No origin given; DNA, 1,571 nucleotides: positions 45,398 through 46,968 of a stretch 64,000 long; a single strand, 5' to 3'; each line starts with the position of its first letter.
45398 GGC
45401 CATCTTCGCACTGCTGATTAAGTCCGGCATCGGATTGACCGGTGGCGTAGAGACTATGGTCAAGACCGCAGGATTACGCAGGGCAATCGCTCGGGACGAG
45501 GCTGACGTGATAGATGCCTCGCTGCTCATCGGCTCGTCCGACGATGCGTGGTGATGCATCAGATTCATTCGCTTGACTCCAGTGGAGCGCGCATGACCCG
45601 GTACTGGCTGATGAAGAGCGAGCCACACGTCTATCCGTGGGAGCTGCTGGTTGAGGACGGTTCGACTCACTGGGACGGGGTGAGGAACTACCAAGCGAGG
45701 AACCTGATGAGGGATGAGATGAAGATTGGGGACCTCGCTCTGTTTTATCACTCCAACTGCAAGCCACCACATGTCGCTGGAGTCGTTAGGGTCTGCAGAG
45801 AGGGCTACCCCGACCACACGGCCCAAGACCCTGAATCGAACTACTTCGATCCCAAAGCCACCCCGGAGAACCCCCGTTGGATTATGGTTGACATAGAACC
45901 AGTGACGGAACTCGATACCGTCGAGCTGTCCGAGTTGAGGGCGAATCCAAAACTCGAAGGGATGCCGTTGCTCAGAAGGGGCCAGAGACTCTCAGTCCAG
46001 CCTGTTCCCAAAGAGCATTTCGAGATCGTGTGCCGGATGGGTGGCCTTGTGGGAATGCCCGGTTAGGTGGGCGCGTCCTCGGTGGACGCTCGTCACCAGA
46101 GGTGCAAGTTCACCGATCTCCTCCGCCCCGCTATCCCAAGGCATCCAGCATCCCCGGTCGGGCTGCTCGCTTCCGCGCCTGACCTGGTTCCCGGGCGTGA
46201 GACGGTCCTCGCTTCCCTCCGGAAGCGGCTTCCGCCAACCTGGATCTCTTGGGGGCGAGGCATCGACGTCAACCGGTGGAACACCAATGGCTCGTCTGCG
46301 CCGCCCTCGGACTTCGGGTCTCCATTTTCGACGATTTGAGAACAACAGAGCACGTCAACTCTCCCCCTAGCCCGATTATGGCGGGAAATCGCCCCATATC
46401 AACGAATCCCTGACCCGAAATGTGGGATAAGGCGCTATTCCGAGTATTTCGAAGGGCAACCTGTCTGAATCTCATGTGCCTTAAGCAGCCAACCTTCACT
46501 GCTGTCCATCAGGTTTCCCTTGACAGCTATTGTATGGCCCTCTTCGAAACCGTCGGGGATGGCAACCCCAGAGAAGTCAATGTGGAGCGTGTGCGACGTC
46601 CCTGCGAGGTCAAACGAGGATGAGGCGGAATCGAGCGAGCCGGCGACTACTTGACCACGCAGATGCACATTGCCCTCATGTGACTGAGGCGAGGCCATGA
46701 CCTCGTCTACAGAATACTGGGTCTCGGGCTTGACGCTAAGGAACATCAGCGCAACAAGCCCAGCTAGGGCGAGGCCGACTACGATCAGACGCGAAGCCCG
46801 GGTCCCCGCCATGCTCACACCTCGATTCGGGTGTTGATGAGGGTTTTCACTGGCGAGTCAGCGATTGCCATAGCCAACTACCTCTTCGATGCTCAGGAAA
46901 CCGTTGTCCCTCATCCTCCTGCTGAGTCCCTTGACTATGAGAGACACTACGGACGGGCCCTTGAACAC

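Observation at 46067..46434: Unannotated SRP (7S) RNA gene on the minus strand between the EVE-domain gene and ccmE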

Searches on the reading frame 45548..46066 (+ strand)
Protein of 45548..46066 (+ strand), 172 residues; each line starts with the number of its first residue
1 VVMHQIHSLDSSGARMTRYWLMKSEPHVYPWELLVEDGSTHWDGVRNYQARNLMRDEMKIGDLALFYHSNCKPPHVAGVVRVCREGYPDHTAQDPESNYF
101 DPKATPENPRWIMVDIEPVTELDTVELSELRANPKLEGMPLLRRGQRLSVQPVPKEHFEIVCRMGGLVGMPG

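Call 6: search_protein_families(library=pfam, proteins=[window:45548-46066:+])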
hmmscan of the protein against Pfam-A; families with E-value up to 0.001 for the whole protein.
window:45548-46066:+ (172 aa): 1 family
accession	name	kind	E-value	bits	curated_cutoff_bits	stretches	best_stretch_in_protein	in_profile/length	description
PF01878.24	EVE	-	2.1e-57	193.7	23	1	18-164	1-145/145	EVE domain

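Call 11: find_related_loci(query=window:45548-46063:+, collection=genome_contigs, flank=4000)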
Query window:45548-46063:+ (172 aa) in genome_contigs; peptide patterns used: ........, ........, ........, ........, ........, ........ (x = any residue, [..] = any of these).
599 stretches matched a pattern (row limit reached: there are more); 563 encode a relative of the query (tblastn E <= 1e-3); the best 80 are kept; 80 distinct loci.
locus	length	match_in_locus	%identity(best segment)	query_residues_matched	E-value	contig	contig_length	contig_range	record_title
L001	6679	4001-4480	85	13-172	4e-93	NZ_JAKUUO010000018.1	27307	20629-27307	MAG: Candidatus Thalassarchaeum betae isolate ALOHA_A2.5_135 A2.5-Thalassarchaeum-4_18, whole genome shotgun sequence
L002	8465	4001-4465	79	13-167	1e-86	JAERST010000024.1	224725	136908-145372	MAG: Methanobacteriota archaeon isolate BH13 c_000000009392, whole genome shotgun sequence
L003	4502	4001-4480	76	12-171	9e-86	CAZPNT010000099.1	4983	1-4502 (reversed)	MAG TPA_asm: uncultured Candidatus Poseidoniales archaeon isolate ERP001736_co3_250 genome assembly, contig: NODE_15590_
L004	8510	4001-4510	72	2-171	2e-85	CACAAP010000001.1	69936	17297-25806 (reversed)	uncultured Candidatus Poseidoniales archaeon isolate AG-343-E09 genome assembly, contig: AG-343-E09_NODE_1, whole genome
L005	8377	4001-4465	80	13-167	2e-85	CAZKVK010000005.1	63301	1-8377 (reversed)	MAG TPA_asm: uncultured Candidatus Poseidoniales archaeon isolate SRP077602_co3_204 genome assembly, contig: NODE_343_le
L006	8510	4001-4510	71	2-171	3e-85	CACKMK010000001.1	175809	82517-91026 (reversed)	uncultured Candidatus Poseidoniales archaeon isolate AG-457-A01 genome assembly, contig: AG-457-A01_NODE_1, whole genome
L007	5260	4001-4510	71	2-171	4e-85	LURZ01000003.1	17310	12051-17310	MAG: Marine group II euryarchaeote REDSEA-S42_B7 scaffold3, whole genome shotgun sequence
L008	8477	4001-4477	81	13-171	8e-89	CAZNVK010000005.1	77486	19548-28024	MAG TPA_asm: uncultured Candidatus Poseidoniales archaeon isolate SRP167671_co2_219 genome assembly, contig: NODE_385_le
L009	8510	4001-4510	72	2-171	7e-85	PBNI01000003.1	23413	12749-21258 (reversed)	MAG: Methanobacteriota archaeon isolate SP192 16214, whole genome shotgun sequence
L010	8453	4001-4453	81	16-166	7e-85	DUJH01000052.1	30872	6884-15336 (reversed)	TPA_asm: Candidatus Thalassarchaeaceae archaeon isolate UBA8684 contig_10808, whole genome shotgun sequence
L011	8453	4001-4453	81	16-166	7e-85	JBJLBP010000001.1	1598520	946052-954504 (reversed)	MAG: Candidatus Thalassarchaeaceae archaeon isolate LRMED-022 MGIIb-O1-LRMED-022-C1, whole genome shotgun sequence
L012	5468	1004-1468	78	13-167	3e-84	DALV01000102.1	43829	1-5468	MAG TPA_asm: Euryarchaeota archaeon UBA105 UBA105_contig_4258, whole genome shotgun sequence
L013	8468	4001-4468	75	16-171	5e-84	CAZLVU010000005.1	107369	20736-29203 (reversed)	MAG TPA_asm: uncultured Candidatus Poseidoniales archaeon isolate SRP260945_co1_377 genome assembly, contig: NODE_140_le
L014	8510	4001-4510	72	1-171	2e-84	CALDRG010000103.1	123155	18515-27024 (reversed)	MAG TPA_asm: uncultured euryarchaeote isolate ERR599125_bin.45_CONCOCT_v1.1_MAG genome assembly, contig: ERZ841701.5, wh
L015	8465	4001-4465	78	13-167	2e-84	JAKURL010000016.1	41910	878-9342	MAG: Candidatus Thalassarchaeum sp. isolate ALOHA_A2.5_54 A2.5-MGIIb-O1-3_16, whole genome shotgun sequence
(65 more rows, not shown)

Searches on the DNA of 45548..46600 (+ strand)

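Call 4: search_rna_families(source=window, start=45900, end=46600, threshold=evalue, max_evalue=10)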
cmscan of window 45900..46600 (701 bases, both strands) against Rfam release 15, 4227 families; matches with E-value up to 10: 4.
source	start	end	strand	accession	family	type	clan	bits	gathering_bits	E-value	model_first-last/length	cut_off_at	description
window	46065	46377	-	RF01857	Archaea_SRP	Gene;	CL00003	123.3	96.5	1.6e-29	1-317/317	no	Archaeal signal recognition particle RNA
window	46106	46220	+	RF01974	H19_3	Gene; lncRNA;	-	15.9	46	1.8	1-116/116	no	H19 conserved region 3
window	46333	46359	+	RF01335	CRISPR-DR22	Gene; CRISPR;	-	13.3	50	8.3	1-36/36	no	CRISPR RNA direct repeat element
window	46477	46574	-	RF02166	PVT1_3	Gene; lncRNA;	-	12.8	45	0.87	1-95/95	no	Pvt1 oncogene conserved region 3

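Call 24: search_rna_families(sources=[L001, L014, L057, L040, L005, L058, L051, L023, L049, L028, L030, L075, L033, L073, L061, L047, L013], threshold=gathering)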
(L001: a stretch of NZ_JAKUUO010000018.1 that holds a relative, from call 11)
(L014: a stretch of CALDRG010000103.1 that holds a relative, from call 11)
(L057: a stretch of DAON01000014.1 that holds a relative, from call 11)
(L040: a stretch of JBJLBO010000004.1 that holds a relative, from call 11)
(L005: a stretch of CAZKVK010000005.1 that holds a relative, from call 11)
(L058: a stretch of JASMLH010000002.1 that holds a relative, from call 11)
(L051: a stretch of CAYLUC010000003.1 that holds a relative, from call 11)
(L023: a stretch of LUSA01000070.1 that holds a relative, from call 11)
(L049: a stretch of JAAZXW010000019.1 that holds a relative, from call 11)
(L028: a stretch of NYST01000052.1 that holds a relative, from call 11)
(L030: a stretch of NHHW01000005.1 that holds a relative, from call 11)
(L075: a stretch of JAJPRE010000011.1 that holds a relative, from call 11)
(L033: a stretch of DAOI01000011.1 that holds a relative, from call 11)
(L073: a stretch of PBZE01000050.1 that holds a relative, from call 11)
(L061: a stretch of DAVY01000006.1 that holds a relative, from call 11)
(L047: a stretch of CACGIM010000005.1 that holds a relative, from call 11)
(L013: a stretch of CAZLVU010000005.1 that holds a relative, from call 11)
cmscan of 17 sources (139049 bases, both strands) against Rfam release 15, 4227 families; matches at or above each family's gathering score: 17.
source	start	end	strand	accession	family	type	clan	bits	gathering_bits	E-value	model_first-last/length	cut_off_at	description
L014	4515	4826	-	RF01857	Archaea_SRP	Gene;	CL00003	145.4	96.5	5.1e-33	1-317/317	no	Archaeal signal recognition particle RNA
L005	5366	5678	-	RF01857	Archaea_SRP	Gene;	CL00003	135.2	96.5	2.4e-30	1-317/317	no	Archaeal signal recognition particle RNA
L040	4476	4787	-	RF01857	Archaea_SRP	Gene;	CL00003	130.1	96.5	5.2e-29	1-317/317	no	Archaeal signal recognition particle RNA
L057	5346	5658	-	RF01857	Archaea_SRP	Gene;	CL00003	129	96.5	1e-28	1-317/317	no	Archaeal signal recognition particle RNA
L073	4478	4790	-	RF01857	Archaea_SRP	Gene;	CL00003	128.3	96.5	1.5e-28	1-317/317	no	Archaeal signal recognition particle RNA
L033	4477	4789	-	RF01857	Archaea_SRP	Gene;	CL00003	126.6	96.5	4.2e-28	1-317/317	no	Archaeal signal recognition particle RNA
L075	4513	4825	-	RF01857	Archaea_SRP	Gene;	CL00003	125.4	96.5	8.7e-28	1-317/317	no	Archaeal signal recognition particle RNA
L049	4531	4843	-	RF01857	Archaea_SRP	Gene;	CL00003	125.3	96.5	9.6e-28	1-317/317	no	Archaeal signal recognition particle RNA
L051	4475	4787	-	RF01857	Archaea_SRP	Gene;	CL00003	125.1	96.5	1.1e-27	1-317/317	no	Archaeal signal recognition particle RNA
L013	4473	4785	-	RF01857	Archaea_SRP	Gene;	CL00003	124.5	96.5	1.5e-27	1-317/317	no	Archaeal signal recognition particle RNA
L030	4472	4784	-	RF01857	Archaea_SRP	Gene;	CL00003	122.7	96.5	4.5e-27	1-317/317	no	Archaeal signal recognition particle RNA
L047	5345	5657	-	RF01857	Archaea_SRP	Gene;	CL00003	120.2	96.5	2.1e-26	1-317/317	no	Archaeal signal recognition particle RNA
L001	4482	4793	-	RF01857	Archaea_SRP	Gene;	CL00003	118.5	96.5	5.6e-26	1-317/317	no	Archaeal signal recognition particle RNA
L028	5350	5662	-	RF01857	Archaea_SRP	Gene;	CL00003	118.1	96.5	7.3e-26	1-317/317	no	Archaeal signal recognition particle RNA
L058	4473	4785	-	RF01857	Archaea_SRP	Gene;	CL00003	115.8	96.5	3e-25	1-317/317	no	Archaeal signal recognition particle RNA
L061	4472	4784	-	RF01857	Archaea_SRP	Gene;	CL00003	111.1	96.5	4.9e-24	1-317/317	no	Archaeal signal recognition particle RNA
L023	4514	4826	-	RF01857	Archaea_SRP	Gene;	CL00003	109.9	96.5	1.1e-23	1-317/317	no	Archaeal signal recognition particle RNA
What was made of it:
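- Relatives pass Rfam: 17 of 17 tested pass the threshold at 110-145 bits (call 24).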

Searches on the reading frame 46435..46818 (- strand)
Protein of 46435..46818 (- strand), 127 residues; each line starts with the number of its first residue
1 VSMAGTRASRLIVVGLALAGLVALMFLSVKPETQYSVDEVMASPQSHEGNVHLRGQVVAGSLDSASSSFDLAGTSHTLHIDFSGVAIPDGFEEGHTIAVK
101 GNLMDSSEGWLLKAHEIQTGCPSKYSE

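Call 6: search_protein_families(library=pfam, proteins=[window:46435-46818:-])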
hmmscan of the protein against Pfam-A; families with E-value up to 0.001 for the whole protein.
window:46435-46818:- (127 aa): 1 family
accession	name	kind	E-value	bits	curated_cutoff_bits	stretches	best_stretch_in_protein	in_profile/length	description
PF03100.22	CcmE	-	1.8e-12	47.9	24.6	1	35-126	5-97/99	CcmE domain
